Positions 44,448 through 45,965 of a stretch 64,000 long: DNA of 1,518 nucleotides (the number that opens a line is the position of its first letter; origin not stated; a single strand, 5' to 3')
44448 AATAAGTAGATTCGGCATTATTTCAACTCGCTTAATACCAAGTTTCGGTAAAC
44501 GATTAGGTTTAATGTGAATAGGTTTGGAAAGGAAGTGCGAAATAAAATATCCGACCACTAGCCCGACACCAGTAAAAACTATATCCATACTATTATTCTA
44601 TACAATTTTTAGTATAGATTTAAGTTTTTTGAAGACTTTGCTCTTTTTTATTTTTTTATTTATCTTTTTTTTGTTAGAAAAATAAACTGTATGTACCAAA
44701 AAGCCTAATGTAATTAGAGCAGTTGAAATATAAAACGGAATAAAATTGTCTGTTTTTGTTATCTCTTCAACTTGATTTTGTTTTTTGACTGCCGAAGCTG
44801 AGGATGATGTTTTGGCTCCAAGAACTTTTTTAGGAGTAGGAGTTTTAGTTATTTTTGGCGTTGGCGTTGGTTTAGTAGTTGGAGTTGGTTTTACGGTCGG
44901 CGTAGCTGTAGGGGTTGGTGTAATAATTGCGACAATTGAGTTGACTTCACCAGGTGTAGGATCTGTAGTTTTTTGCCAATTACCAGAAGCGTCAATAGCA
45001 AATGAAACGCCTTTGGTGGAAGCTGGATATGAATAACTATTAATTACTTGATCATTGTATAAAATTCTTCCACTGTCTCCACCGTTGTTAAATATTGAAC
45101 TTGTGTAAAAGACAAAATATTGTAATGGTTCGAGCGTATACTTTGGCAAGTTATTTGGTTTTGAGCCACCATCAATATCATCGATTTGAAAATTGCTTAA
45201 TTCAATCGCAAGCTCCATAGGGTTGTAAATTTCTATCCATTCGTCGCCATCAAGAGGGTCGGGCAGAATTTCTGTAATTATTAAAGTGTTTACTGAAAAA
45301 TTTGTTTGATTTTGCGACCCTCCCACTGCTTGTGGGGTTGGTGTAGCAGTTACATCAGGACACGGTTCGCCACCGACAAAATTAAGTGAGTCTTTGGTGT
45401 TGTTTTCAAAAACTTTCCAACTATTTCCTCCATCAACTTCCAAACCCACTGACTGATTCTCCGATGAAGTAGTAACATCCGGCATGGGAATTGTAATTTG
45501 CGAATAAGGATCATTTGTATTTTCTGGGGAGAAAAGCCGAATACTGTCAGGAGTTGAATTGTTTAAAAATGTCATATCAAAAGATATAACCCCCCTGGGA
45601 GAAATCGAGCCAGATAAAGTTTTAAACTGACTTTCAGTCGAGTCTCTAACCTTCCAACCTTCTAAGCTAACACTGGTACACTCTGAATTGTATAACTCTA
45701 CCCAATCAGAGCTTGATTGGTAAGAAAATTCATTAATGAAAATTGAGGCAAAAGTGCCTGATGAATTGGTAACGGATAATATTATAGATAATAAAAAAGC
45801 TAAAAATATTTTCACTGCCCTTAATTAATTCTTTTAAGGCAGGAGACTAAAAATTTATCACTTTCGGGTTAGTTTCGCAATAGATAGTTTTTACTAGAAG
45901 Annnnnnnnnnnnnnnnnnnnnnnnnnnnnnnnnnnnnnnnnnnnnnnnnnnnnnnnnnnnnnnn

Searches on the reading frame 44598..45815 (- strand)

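Call 3: search_protein_families(library=pfam, proteins=[window:44598-45815:-], max_evalue=1)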
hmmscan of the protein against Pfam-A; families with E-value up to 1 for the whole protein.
window:44598-45815:- (405 aa): 2 families
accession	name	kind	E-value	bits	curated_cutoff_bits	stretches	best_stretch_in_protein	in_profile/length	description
PF00932.25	LTD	-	4.1e-25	88.7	34.3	2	175-263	5-107/109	Lamin Tail Domain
PF07751.16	Abi_2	-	0.14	12.9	25.6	1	345-404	109-168/184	Abi-like protein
